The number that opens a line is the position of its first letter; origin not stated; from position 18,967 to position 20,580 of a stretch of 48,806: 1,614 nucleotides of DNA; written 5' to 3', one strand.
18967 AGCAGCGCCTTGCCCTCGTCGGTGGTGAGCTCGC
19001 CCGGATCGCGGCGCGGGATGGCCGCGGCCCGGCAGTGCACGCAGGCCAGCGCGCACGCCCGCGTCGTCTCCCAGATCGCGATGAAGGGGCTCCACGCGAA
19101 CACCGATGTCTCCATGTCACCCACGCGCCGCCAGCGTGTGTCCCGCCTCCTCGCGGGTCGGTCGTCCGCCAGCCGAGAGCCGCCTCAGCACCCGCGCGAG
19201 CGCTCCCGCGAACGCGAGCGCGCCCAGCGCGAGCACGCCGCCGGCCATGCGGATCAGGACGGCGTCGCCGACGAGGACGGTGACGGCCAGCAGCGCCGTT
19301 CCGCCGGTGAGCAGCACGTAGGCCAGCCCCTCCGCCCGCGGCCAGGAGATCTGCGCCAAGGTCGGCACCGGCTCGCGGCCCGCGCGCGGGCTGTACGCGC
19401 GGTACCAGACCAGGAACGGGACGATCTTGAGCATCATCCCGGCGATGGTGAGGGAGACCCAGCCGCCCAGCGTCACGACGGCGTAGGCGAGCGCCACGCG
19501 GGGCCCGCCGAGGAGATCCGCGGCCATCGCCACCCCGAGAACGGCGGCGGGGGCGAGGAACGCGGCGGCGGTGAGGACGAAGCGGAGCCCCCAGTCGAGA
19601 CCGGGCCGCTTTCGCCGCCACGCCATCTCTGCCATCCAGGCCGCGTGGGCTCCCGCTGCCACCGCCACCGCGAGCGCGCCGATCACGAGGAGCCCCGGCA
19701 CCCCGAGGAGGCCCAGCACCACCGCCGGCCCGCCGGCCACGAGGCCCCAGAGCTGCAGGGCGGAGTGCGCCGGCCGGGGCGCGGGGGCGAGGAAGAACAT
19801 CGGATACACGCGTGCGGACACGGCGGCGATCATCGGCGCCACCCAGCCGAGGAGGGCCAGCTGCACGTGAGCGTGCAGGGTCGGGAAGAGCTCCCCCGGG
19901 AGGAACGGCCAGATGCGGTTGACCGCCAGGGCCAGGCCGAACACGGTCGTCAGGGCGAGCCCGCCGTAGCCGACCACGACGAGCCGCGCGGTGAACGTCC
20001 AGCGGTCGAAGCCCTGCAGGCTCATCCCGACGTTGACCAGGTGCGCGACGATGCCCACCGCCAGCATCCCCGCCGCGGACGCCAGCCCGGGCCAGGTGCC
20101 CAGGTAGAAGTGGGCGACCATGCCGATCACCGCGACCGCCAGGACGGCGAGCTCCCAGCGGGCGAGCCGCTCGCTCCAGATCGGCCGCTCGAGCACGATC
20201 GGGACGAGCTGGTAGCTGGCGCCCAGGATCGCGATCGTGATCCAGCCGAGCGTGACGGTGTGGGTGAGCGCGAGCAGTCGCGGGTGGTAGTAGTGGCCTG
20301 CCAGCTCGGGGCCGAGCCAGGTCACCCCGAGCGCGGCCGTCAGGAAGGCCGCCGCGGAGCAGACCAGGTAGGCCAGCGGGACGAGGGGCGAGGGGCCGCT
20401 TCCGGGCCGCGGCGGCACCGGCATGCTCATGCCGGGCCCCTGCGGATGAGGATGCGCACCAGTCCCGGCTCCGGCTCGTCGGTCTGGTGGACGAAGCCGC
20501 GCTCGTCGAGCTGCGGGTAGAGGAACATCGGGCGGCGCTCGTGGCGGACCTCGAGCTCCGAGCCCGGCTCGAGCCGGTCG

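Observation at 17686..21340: Operator-controlled operon of unknown function: DUF1858/DUF2249, 12-TM His-motif protein, radical SAM/SPASM, DUF59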

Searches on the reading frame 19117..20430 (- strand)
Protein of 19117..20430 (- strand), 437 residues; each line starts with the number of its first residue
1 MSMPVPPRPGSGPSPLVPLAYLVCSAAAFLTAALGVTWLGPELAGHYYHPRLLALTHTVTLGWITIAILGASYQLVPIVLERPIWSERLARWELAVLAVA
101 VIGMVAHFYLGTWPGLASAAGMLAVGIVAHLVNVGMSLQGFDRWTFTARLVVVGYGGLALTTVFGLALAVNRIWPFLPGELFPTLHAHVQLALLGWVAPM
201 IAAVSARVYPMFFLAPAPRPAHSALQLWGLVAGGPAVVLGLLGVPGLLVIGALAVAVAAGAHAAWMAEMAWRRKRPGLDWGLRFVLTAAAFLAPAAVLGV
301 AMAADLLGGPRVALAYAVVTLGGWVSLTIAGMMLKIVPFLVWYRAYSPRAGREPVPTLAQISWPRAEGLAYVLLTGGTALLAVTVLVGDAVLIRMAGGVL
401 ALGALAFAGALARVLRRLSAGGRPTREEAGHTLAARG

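Call 3: search_protein_families(library=pfam, proteins=[window:19117-20430:-], max_evalue=0.01)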
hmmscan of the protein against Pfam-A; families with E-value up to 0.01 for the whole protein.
window:19117-20430:- (437 aa): 1 family
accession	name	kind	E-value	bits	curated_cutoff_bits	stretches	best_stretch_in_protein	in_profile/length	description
PF00115.25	COX1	-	6.5e-05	22.4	34.8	1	44-239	198-396/436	Cytochrome C and Quinol oxidase polypeptide I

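Call 7: search_protein_families(library=ncbifam, proteins=[window:19117-20430:-], max_evalue=0.01)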
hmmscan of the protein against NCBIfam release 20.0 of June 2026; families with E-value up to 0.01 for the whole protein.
window:19117-20430:- (437 aa): 0 families

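Call 16: find_homologous_proteins(query=window:19117-20430:-, max_evalue=0.001)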
Query window:19117-20430:- (437 aa): 969 proteins with E <= 0.001 among 8000 candidates; the best 120 are listed.
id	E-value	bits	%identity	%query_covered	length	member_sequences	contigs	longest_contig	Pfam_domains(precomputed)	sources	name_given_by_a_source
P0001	6.1e-237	805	91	97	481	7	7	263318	PF00115.26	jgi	jgi:hypothetical protein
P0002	3.9e-218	743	84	90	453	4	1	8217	PF00115.26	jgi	-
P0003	6.1e-217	739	83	98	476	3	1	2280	-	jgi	jgi:hypothetical protein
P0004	1.5e-216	738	81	100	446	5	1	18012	-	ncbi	-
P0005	1.5e-215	734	84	90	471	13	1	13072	PF00115.26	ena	-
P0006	5.0e-215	733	82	96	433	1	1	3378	-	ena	-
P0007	7.1e-215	732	83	97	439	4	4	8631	PF00115.26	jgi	jgi:hypothetical protein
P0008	1.2e-214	731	83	90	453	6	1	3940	PF00115.26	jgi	jgi:hypothetical protein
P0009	3.4e-214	730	82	97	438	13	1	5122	PF00115.26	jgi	-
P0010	7.1e-214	729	83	97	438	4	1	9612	PF00115.26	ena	-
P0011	1.7e-213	728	80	99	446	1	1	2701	PF00115.26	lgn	-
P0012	1.7e-213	728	83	97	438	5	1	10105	-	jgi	jgi:hypothetical protein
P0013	4.9e-213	726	85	95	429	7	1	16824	PF00115.26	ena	-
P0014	2.0e-212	724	82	97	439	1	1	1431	-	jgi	jgi:hypothetical protein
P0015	5.7e-212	723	82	97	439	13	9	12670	PF00115.26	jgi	jgi:hypothetical protein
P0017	7.5e-210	716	80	98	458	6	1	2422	PF00115.26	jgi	jgi:hypothetical protein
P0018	1.0e-209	715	80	98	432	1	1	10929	PF00115.26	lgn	-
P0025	2.2e-208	711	81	96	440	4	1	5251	PF00115.26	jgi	jgi:hypothetical protein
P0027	3.8e-208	710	78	100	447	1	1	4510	PF00115.26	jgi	jgi:hypothetical protein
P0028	4.8e-208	710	80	97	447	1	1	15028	PF00115.26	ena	-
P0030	1.3e-207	708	78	100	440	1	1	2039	PF00115.26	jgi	jgi:hypothetical protein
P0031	1.9e-207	708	80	98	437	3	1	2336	PF00115.26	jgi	-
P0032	2.2e-207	708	80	96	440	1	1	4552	PF00115.26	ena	-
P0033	2.2e-207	708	78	97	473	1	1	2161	PF00115.26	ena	-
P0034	2.7e-207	707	78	100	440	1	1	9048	PF00115.26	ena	-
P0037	9.2e-207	705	78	98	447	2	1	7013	PF00115.26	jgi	jgi:hypothetical protein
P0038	3.6e-206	704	77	100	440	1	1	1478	PF00115.26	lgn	-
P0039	4.0e-206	703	80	96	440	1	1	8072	PF00115.26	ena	-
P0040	4.1e-206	703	78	100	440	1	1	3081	PF00115.26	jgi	-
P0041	7.8e-206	702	80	97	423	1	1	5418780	-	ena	-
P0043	2.3e-205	701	78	100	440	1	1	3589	PF00115.26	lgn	-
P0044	2.6e-205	701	77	100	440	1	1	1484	PF00115.26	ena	-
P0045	3.7e-205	700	78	100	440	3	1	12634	PF00115.26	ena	-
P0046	4.4e-205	700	79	96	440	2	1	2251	PF00115.26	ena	-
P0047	5.1e-205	700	78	100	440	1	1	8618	PF00115.26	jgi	jgi:hypothetical protein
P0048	1.1e-204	699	78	98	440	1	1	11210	PF00115.26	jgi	jgi:hypothetical protein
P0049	1.7e-204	698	79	95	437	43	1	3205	PF00115.26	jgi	jgi:hypothetical protein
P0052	3.7e-204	697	79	96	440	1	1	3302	PF00115.26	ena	-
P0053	4.5e-204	697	80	95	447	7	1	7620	PF00115.26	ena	-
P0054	1.3e-203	695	77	100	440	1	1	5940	PF00115.26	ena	-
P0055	3.4e-203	694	79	93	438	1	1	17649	PF00115.26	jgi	jgi:hypothetical protein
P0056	1.2e-202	692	77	100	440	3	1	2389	PF00115.26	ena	-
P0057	1.6e-202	692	80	97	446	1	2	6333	PF00115.26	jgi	jgi:hypothetical protein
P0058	3.2e-202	691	79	96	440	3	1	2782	PF00115.26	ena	-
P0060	1.5e-201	688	86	83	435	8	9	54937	PF00115.26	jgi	jgi:hypothetical protein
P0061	2.0e-200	685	78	98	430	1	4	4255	PF00115.26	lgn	-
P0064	1.6e-199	682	76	95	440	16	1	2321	PF00115.26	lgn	-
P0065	8.5e-199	679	79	96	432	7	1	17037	PF00115.26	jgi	jgi:hypothetical protein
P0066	3.6e-198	677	77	97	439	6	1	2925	PF00115.26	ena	-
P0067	7.4e-198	676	74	98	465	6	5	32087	PF00115.26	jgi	jgi:hypothetical protein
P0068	1.3e-197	675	79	94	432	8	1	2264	PF00115.26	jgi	-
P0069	2.3e-197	675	79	95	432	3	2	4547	PF00115.26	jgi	-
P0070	2.9e-197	674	80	92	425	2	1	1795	PF00115.26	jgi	jgi:hypothetical protein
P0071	3.7e-197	674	77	96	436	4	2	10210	PF00115.26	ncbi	-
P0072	2.7e-196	671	77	96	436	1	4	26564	PF00115.26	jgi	jgi:hypothetical protein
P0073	1.8e-195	668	75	93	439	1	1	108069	PF00115.26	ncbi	-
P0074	2.5e-194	665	74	99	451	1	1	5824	PF00115.26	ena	-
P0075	2.8e-194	664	75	97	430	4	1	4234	PF00115.26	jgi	jgi:hypothetical protein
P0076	7.6e-194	663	77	90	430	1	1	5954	PF00115.26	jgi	jgi:hypothetical protein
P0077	7.0e-193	660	77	96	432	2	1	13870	PF00115.26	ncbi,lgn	-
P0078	2.9e-192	658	74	97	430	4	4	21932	PF00115.26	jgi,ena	jgi:hypothetical protein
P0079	3.4e-192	657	75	96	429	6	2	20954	PF00115.26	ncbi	-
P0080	4.3e-192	657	73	98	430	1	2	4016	PF00115.26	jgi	jgi:hypothetical protein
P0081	7.7e-192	656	75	98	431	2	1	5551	PF00115.26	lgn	-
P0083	4.1e-191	654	75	96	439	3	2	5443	PF00115.26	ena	-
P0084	5.7e-191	653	77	96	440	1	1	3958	PF00115.26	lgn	-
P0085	4.2e-190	651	72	97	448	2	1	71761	PF00115.26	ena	-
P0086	4.4e-190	651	81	88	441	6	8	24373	PF00115.26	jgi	jgi:hypothetical protein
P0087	2.7e-189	648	72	100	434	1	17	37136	PF00115.26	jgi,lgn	jgi:hypothetical protein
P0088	1.9e-188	645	74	97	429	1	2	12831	PF00115.26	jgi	jgi:hypothetical protein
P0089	1.7e-187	642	75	95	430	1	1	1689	PF00115.26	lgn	-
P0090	2.2e-187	642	75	95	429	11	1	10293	PF00115.26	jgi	jgi:hypothetical protein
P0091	2.9e-187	641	73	97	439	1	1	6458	PF00115.26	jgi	-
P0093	4.1e-186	637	74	95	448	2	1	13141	PF00115.26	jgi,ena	jgi:hypothetical protein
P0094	1.9e-185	635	73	95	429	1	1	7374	PF00115.26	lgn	-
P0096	2.9e-185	635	73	96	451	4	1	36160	PF00115.26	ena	-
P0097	3.4e-185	634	78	90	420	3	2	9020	PF00115.26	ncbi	ncbi:MAG: hypothetical protein ACREKQ_02590 [Candidatus Rokuibacteriota bacterium]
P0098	1.1e-184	633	74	95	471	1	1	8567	PF00115.26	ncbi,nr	ncbi:MAG TPA: hypothetical protein VFT36_11950 [Methylomirabilota bacterium]|nr:hypothetical protein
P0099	1.2e-184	633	73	95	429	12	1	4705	PF00115.26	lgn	-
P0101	2.6e-184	631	76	87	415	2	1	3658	PF00115.26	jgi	jgi:hypothetical protein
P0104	3.0e-183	628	73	95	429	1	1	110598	PF00115.26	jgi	jgi:hypothetical protein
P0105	4.5e-183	627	74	95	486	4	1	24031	PF00115.26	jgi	jgi:hypothetical protein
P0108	1.1e-182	626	73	95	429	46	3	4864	PF00115.26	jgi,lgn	jgi:hypothetical protein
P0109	1.2e-182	626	73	95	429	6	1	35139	PF00115.26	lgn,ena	-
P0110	1.7e-182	625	72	95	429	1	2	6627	PF00115.26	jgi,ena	-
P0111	2.6e-182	625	70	99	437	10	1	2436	PF00115.26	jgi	jgi:hypothetical protein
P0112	4.2e-182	624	73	96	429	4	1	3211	PF00115.26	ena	-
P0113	7.6e-182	623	73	95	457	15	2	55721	PF00115.26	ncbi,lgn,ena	ncbi:MAG TPA: hypothetical protein VF197_20105 [Methylomirabilota bacterium]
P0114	7.8e-182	623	73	90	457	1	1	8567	PF00115.26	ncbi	-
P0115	8.4e-182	623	74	85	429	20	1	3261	PF00115.26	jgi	jgi:hypothetical protein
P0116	1.1e-181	623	72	95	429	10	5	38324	PF00115.26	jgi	jgi:hypothetical protein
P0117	1.9e-181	622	76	86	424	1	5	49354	PF00115.26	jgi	jgi:hypothetical protein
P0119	1.0e-180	620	74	92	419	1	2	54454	PF00115.26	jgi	jgi:hypothetical protein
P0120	1.2e-179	616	74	89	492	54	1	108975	PF00115.26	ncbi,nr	ncbi:MAG TPA: hypothetical protein VKN16_15065 [Methylomirabilota bacterium]|nr:hypothetical protein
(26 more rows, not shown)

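Call 21: find_encoding_contigs(protein=P0041, flank=10000, max_places=3)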
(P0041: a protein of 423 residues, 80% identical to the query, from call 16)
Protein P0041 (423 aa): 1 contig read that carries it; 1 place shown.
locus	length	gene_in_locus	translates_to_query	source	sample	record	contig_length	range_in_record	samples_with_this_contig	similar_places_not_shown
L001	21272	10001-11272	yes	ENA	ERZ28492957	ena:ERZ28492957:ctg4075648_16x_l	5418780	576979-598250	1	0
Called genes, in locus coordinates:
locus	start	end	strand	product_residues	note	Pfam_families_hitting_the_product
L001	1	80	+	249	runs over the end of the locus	PF00565:SNase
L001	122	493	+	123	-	PF00072:Response_reg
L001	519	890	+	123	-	PF00072:Response_reg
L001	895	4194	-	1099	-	PF00211:Guanylate_cyc, PF13191:AAA_16, PF17874:TPR_MalT (faint), PF13424:TPR_12 (weak), PF07719:TPR_2 (faint)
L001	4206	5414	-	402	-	PF01494:FAD_binding_3, PF04820:Trp_halogenase (faint)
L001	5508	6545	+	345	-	PF00670:AdoHcyase_NAD (weak), PF07991:KARI_N, PF03446:NAD_binding_2 (weak), PF01450:KARI_C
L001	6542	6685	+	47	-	-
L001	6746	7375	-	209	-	PF12766:Pyridox_oxase_2, PF01243:PNPOx_N, PF10590:PNP_phzG_C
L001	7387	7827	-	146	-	PF00115:COX1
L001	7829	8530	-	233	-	PF00325:Crp (faint), PF00027:cNMP_binding, PF13545:HTH_Crp_2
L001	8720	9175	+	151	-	-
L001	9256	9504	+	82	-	PF04405:ScdA_N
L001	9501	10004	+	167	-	PF10006:DUF2249, PF01206:TusA, PF10006:DUF2249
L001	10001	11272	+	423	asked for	-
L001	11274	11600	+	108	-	PF01883:FeS_assembly_P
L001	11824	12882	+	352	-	PF07732:Cu-oxidase_3, PF07731:Cu-oxidase_2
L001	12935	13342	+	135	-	-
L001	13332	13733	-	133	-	PF00034:Cytochrom_C, PF13442:Cytochrome_CBB3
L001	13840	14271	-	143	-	PF00571:CBS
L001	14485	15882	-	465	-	PF02335:Cytochrom_C552, PF14522:Cytochrome_C7 (faint)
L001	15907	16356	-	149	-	PF03264:Cytochrom_NNT (weak)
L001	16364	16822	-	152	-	PF00582:Usp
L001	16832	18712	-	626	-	PF02629:CoA_binding, PF13380:CoA_binding_2, PF13607:Succ_CoA_lig, PF19045:Ligase_CoA_2 (weak), PF13549:ATP-grasp_5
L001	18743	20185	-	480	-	PF13091:PLDc_2, PF00614:PLDc (faint), PF13091:PLDc_2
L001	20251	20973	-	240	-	-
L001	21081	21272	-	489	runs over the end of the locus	PF01139:RtcB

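Call 22: find_encoding_contigs(protein=P0001, flank=10000, max_places=3)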
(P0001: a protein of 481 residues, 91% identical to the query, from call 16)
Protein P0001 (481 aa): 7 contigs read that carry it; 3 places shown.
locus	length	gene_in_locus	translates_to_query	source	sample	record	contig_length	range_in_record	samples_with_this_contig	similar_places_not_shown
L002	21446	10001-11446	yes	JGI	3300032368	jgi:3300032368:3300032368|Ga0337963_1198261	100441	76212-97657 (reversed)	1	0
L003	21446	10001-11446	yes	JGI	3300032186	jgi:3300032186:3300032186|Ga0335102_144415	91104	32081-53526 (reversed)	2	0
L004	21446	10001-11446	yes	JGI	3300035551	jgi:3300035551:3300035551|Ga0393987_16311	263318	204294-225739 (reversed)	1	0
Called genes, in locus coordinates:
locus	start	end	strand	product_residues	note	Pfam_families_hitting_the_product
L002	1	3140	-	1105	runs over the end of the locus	PF00211:Guanylate_cyc, PF13191:AAA_16, PF17874:TPR_MalT (faint), PF13176:TPR_7 (faint), PF13424:TPR_12 (weak), PF07719:TPR_2 (faint)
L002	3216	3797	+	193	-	PF04355:BamE (faint)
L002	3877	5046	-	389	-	PF01494:FAD_binding_3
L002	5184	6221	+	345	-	PF00670:AdoHcyase_NAD (weak), PF07991:KARI_N, PF03446:NAD_binding_2 (faint), PF01450:KARI_C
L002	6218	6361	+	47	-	-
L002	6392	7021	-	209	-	PF12766:Pyridox_oxase_2, PF01243:PNPOx_N, PF10590:PNP_phzG_C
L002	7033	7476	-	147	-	PF00115:COX1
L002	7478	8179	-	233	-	PF00027:cNMP_binding, PF13545:HTH_Crp_2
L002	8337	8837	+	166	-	-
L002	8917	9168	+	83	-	PF04405:ScdA_N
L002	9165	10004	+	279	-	PF08984:DUF1858, PF10006:DUF2249, PF01206:TusA, PF10006:DUF2249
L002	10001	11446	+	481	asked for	PF00115:COX1 (weak)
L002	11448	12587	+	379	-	PF04055:Radical_SAM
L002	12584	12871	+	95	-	PF01883:FeS_assembly_P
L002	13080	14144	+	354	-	PF07731:Cu-oxidase_2, PF07732:Cu-oxidase_3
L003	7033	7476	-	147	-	PF00115:COX1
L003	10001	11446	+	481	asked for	PF00115:COX1 (weak)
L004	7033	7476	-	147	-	PF00115:COX1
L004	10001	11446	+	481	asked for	PF00115:COX1 (weak)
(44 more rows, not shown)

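Call 48: predict_structure(alignment_id=A2)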
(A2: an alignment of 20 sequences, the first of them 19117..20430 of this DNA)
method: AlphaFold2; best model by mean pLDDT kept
length: 437 residues; sequences in the alignment: 20
mean_pLDDT: 70.0   pTM: 0.72
mean pLDDT of the five models: 70.0, 66.4, 64.1, 61.4, 56.4
residues with pLDDT >= 90: 3; 70-90: 237; 50-70: 164; < 50: 33
segments of 3 or more residues with pLDDT < 50: 1-5, 173-183, 423-437
pLDDT, mean of each block of 10 residues (from residue 1): 49 71 79 73 56 57 66 64 67 82 74 71 80 73 69 69 64 43 53 62 58 65 83 80 80 84 82 63 71 82 78 76 68 71 62 58 78 86 84 87 89 81 47 40
secondary structure, 60 per line:
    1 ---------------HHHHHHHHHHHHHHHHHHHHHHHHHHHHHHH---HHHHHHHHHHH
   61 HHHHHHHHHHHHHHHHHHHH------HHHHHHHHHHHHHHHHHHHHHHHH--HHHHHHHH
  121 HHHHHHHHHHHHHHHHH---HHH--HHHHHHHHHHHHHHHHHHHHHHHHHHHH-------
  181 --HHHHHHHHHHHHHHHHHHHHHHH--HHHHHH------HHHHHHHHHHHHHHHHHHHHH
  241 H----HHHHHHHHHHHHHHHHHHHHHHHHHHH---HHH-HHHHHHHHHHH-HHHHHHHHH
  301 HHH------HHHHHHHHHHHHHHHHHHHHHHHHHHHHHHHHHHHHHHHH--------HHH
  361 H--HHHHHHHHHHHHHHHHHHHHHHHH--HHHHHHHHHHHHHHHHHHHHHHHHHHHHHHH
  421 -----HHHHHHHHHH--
elements in order: H16-46 H50-80 H87-110 H113-137 H146-173 H183-205 H208-213 H220-241 H246-272 H280-290 H292-303 H310-349 H358-361 H364-387 H390-420 H426-435

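Call 55: search_protein_representatives(protein=window:19117-20430:-)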
Query: 437 residues. Proteins with E-value up to 0.001 (for the whole library): 1811; up to 1e-10: 797; up to 1e-30: 101. The best 150 are listed.
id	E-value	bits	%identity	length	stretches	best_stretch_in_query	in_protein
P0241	4.6e-127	441.1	54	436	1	1-419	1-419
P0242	2.9e-118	412.1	74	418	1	6-276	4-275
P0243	7.1e-104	364.7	55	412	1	8-351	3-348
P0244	2.6e-82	293.7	46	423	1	9-420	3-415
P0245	8.8e-81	288.6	53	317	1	118-423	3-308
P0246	7.7e-78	278.9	58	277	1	173-431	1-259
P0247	3.2e-77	276.9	51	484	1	17-414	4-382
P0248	8.1e-67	242.6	62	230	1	14-188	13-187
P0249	9.1e-66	239.1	54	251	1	6-236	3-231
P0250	2.6e-64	234.3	67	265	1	69-241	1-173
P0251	1.4e-63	231.9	48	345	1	104-413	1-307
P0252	1.6e-63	231.7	69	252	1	241-427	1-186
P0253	1.5e-55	205.5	58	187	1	52-234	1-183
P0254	1.8e-55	205.2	64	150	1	2-150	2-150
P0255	8.4e-55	203.0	71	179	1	273-423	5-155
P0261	8.8e-51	189.7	33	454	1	6-431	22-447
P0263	3.5e-48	181.2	32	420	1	6-417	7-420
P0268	8.9e-43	163.3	34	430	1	12-421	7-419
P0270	2.0e-41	158.9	41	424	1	16-413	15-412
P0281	1.4e-38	149.5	36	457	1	3-431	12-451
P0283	3.2e-38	148.3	33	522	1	11-392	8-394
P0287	2.8e-37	145.2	34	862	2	4-418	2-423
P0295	1.9e-36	142.5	40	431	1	12-417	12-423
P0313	3.9e-33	131.6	24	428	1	11-407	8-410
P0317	6.2e-33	130.9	31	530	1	12-354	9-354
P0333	1.3e-31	126.5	26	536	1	10-414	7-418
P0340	6.8e-31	124.2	24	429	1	14-406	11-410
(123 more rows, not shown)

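Call 56: search_protein_families(library=pfam, proteins=[P0261, P0263, P0268, P0270, P0287, P0313, P0333, P0317, P0283, P0340], max_evalue=0.01)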
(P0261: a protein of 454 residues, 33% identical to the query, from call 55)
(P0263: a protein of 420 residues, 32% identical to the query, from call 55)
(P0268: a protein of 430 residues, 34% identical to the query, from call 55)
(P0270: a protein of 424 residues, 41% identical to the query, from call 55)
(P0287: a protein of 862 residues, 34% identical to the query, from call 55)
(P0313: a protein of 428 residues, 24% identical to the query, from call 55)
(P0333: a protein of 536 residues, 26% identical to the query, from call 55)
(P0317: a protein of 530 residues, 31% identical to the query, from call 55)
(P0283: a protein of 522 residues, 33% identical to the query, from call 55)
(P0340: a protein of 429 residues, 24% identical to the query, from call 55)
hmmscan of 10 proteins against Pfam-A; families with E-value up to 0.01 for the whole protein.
P0261 (454 aa): 1 family
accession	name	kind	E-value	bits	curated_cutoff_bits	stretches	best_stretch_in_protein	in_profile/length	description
PF00115.25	COX1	-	1e-14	54.7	34.8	2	137-258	280-399/436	Cytochrome C and Quinol oxidase polypeptide I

P0263 (420 aa): 1 family
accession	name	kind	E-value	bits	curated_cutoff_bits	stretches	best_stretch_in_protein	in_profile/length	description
PF00115.25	COX1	-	4.7e-09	36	34.8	1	58-112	347-400/436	Cytochrome C and Quinol oxidase polypeptide I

P0268 (430 aa): 1 family
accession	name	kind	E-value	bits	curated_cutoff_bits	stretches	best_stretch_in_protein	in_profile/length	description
PF00115.25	COX1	-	1.7e-05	24.3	34.8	0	141-345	2-239/436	Cytochrome C and Quinol oxidase polypeptide I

P0270 (424 aa): 1 family
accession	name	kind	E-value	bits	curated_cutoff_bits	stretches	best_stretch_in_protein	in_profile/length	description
PF00115.25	COX1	-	2.2e-10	40.4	34.8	1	54-256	208-411/436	Cytochrome C and Quinol oxidase polypeptide I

P0287 (862 aa): 0 families

P0313 (428 aa): 1 family
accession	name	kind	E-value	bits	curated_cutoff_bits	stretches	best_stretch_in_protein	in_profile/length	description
PF00115.25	COX1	-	5.2e-05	22.7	34.8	1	19-166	15-181/436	Cytochrome C and Quinol oxidase polypeptide I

P0333 (536 aa): 2 families
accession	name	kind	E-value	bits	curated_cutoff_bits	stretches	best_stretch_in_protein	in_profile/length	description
PF01883.24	FeS_assembly_P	-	3.2e-14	53.4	23.5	1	437-499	2-63/73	Iron-sulfur cluster assembly protein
PF00115.25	COX1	-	1.1e-10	41.5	34.8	2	54-108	348-401/436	Cytochrome C and Quinol oxidase polypeptide I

P0317 (530 aa): 2 families
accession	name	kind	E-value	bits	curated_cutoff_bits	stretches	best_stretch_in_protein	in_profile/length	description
PF01883.24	FeS_assembly_P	-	4.2e-09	37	23.5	1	433-498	1-64/73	Iron-sulfur cluster assembly protein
PF00115.25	COX1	-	2.2e-08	33.8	34.8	1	14-118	306-411/436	Cytochrome C and Quinol oxidase polypeptide I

P0283 (522 aa): 2 families
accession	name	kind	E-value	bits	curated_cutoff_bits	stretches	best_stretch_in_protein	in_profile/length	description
PF01883.24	FeS_assembly_P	-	9e-14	52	23.5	1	428-487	4-61/73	Iron-sulfur cluster assembly protein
PF00115.25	COX1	-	6.8e-08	32.2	34.8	2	53-104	347-397/436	Cytochrome C and Quinol oxidase polypeptide I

P0340 (429 aa): 1 family
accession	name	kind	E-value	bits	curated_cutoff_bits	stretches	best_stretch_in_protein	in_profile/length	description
PF00115.25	COX1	-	6.4e-05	22.4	34.8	1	51-107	345-400/436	Cytochrome C and Quinol oxidase polypeptide I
